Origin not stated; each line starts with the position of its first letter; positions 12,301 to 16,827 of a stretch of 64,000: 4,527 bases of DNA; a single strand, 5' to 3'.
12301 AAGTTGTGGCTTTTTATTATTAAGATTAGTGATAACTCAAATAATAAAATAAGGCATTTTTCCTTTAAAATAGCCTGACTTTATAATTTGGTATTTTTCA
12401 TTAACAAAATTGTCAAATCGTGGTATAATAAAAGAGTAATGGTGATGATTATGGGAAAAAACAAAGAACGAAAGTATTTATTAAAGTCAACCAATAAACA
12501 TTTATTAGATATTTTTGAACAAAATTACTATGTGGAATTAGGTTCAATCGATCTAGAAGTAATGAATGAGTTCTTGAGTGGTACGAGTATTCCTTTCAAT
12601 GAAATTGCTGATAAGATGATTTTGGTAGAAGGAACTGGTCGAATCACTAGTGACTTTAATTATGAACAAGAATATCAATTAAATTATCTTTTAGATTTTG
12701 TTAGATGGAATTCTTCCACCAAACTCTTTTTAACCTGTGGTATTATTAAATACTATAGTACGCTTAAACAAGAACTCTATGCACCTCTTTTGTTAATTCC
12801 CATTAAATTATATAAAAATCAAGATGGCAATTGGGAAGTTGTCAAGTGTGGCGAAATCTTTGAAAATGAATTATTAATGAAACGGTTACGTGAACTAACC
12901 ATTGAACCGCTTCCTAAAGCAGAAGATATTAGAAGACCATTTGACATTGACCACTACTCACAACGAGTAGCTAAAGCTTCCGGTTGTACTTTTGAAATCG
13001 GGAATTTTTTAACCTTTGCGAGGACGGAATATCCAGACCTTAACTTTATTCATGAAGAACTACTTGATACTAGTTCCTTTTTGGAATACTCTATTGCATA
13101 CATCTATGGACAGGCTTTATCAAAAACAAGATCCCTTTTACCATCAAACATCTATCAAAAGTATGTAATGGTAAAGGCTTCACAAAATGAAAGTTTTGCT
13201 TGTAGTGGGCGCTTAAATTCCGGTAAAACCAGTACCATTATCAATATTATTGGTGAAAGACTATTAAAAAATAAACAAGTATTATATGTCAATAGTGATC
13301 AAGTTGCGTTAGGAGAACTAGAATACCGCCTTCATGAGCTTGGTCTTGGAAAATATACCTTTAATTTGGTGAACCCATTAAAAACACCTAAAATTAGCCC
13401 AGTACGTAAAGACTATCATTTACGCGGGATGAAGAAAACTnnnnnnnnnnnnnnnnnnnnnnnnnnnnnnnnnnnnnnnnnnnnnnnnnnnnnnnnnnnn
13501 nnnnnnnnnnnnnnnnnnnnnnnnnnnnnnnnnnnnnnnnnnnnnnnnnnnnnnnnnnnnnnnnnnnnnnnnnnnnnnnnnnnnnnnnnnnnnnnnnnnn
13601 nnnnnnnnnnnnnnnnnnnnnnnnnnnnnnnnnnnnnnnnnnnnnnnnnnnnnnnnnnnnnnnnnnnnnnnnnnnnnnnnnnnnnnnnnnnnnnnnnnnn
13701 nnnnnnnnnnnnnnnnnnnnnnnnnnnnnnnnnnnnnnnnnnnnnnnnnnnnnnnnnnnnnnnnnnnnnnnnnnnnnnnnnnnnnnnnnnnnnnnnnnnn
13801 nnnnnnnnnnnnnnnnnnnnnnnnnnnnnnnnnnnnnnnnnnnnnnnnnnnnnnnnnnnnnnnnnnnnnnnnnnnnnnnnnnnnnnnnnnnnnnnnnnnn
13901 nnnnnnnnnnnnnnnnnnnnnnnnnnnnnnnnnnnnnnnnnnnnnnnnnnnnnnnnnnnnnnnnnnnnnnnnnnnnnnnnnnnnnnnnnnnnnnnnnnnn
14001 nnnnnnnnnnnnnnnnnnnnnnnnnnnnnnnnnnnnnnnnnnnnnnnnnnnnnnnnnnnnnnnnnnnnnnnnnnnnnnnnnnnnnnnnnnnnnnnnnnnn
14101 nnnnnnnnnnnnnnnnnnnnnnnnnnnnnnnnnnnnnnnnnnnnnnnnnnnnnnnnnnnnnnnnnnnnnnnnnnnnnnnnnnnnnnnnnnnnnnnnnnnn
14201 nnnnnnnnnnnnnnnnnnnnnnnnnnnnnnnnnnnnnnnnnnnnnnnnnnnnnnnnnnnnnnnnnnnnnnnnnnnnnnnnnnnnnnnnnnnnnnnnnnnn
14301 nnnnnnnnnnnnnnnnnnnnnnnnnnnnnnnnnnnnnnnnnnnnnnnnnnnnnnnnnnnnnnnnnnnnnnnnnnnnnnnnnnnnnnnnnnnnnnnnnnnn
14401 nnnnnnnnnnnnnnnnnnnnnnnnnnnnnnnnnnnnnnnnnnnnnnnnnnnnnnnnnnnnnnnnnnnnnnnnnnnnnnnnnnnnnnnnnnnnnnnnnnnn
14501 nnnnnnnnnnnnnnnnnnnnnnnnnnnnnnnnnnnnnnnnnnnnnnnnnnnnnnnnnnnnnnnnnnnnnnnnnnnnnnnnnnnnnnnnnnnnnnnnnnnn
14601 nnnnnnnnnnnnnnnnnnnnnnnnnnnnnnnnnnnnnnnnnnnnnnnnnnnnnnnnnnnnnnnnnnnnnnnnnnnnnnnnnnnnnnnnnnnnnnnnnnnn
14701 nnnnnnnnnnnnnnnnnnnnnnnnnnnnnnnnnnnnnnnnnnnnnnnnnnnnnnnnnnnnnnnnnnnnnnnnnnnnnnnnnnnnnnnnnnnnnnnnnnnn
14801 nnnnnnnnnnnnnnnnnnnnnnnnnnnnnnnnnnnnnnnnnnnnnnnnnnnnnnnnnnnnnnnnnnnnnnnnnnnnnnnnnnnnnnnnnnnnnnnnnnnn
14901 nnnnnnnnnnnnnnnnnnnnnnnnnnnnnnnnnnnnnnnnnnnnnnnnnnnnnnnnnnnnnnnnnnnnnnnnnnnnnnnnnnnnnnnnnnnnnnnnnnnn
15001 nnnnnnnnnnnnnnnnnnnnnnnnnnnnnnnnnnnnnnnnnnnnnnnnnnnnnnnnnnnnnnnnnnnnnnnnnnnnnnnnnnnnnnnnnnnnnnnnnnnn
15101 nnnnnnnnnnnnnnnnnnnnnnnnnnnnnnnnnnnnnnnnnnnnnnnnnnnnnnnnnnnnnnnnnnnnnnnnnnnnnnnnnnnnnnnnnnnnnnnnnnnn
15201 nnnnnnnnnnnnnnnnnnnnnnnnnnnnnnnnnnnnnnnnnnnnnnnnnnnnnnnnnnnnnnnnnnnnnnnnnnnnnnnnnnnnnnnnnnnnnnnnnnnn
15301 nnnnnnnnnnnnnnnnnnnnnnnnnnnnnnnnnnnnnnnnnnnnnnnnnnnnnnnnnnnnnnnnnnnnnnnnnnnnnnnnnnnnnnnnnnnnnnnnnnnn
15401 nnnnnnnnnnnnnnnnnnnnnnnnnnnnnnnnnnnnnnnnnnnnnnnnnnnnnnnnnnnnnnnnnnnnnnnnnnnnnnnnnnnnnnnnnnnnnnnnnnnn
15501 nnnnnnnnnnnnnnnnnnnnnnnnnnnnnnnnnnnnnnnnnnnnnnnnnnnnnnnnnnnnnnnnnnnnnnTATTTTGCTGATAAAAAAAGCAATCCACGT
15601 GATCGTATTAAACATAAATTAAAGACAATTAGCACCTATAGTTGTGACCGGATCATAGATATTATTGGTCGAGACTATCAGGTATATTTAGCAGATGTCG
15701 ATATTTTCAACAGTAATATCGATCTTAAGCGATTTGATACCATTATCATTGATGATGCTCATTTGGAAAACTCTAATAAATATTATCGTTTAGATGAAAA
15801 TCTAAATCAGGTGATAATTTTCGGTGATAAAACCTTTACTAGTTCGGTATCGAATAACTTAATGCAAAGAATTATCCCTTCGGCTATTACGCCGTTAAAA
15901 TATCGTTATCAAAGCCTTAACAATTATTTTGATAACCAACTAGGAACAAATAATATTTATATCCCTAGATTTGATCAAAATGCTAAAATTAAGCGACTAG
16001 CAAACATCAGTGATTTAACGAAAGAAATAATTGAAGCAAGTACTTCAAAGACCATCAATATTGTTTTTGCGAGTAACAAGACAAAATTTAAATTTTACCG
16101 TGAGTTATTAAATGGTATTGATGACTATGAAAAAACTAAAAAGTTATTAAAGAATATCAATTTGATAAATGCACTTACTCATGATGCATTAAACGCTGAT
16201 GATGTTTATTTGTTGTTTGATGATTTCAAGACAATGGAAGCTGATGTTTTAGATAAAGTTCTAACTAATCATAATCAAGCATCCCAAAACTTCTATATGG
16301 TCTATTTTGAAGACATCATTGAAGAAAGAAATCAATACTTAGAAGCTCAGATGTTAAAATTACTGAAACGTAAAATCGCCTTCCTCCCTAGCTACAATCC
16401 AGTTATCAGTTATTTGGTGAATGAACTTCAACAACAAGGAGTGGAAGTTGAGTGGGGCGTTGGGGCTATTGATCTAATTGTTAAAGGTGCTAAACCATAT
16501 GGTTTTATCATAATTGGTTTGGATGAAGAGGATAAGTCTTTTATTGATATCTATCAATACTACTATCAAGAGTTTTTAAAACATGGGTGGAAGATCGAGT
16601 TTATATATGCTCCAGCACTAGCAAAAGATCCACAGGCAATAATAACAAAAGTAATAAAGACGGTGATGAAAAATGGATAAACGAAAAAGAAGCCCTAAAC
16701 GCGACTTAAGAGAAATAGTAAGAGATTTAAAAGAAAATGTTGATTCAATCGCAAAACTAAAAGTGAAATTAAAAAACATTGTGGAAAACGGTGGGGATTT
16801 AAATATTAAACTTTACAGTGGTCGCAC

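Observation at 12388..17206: A giant SF1/Upf1-like helicase-related protein with an ~850-aa insertion and a nuclease-like C-terminus is translationally coupled to an ankyrin-repeat protein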

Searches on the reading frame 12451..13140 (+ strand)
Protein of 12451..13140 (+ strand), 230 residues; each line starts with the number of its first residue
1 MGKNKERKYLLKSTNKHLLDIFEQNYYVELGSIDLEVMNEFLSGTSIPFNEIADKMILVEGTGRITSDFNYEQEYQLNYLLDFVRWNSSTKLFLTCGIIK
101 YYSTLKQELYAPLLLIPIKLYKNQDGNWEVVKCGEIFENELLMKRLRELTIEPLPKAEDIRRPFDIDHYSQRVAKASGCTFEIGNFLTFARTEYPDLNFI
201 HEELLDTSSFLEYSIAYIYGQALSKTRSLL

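Call 93: search_protein_families(library=pfam, proteins=[window:12451-13140:+], max_evalue=10)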
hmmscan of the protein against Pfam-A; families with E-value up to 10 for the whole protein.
window:12451-13140:+ (230 aa): 2 families
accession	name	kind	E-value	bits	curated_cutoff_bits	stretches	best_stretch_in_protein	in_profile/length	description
PF13195.11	DUF4011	-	6.6e-06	26.6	22.2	1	88-144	96-156/158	Protein of unknown function (DUF4011)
PF16858.11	CNDH2_C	-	0.079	13.4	32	1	149-178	35-64/130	Condensin II complex subunit CAP-H2 or CNDH2, C-terminal wHTH domain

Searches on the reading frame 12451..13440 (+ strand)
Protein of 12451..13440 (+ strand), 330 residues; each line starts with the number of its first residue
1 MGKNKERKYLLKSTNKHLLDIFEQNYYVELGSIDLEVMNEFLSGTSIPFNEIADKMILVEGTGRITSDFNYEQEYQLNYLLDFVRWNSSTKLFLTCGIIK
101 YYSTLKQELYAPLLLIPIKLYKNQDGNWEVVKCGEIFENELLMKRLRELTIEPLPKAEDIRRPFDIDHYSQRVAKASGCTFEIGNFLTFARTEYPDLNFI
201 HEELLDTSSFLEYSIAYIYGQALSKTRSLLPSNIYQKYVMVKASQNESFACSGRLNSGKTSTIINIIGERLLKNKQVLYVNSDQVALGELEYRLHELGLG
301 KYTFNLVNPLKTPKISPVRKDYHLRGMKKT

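Call 74: predict_structure(alignment_id=A10)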
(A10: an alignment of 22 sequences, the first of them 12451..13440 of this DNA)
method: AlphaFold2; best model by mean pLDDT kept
length: 330 residues; sequences in the alignment: 22
mean_pLDDT: 74.3   pTM: 0.56
mean pLDDT of the five models: 74.3, 73.7, 70.5, 68.5, 68.0
residues with pLDDT >= 90: 63; 70-90: 161; 50-70: 53; < 50: 53
segments of 3 or more residues with pLDDT < 50: 1-8, 194-213, 310-330
pLDDT, mean of each block of 10 residues (from residue 1): 38 77 79 88 89 64 58 76 68 91 88 91 84 86 89 87 92 93 87 44 34 52 69 78 77 71 90 88 84 89 73 41 35
secondary structure, 60 per line:
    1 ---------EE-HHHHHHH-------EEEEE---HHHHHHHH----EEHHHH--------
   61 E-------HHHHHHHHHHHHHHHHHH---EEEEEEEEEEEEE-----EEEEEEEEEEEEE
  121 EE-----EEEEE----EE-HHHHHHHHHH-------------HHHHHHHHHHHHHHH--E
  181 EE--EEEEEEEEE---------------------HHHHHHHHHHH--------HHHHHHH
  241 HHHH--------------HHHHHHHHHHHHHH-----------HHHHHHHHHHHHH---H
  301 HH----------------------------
elements in order: H13-19 E27-31 H35-42 H49-52 H69-86 E90-102 E108-122 E128-132 H140-149 H163-177 E180-182 E185-193 H215-225 H234-244 H259-272 H284-296

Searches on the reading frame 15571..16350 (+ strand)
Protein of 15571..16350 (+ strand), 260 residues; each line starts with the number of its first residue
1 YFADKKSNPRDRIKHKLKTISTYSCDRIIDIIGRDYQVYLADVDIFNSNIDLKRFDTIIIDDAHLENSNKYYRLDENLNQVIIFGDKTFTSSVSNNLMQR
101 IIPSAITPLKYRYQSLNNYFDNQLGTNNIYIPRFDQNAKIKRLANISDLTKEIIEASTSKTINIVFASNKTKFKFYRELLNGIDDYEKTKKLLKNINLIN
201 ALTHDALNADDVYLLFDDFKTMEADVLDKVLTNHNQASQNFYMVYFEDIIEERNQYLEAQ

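Call 93: search_protein_families(library=pfam, proteins=[window:15571-16350:+], max_evalue=10)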
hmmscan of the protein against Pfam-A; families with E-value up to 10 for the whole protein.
window:15571-16350:+ (260 aa): 2 families
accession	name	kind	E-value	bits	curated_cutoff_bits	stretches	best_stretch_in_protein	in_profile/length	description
PF10102.14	DUF2341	-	0.15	13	23.4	1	195-225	47-77/84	Domain of unknown function (DUF2341)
PF04851.21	ResIII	-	3.5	7.9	22.5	1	37-85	101-157/164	Type III restriction enzyme, res subunit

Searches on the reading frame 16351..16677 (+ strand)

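Call 93: search_protein_families(library=pfam, proteins=[window:16351-16677:+], max_evalue=10)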
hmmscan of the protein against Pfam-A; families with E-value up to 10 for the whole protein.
window:16351-16677:+ (109 aa): 1 family
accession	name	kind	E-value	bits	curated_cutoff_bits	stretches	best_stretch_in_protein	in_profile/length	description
PF14581.11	SseB_C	-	0.097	13.3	22.5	1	44-89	43-88/106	SseB protein C-terminal domain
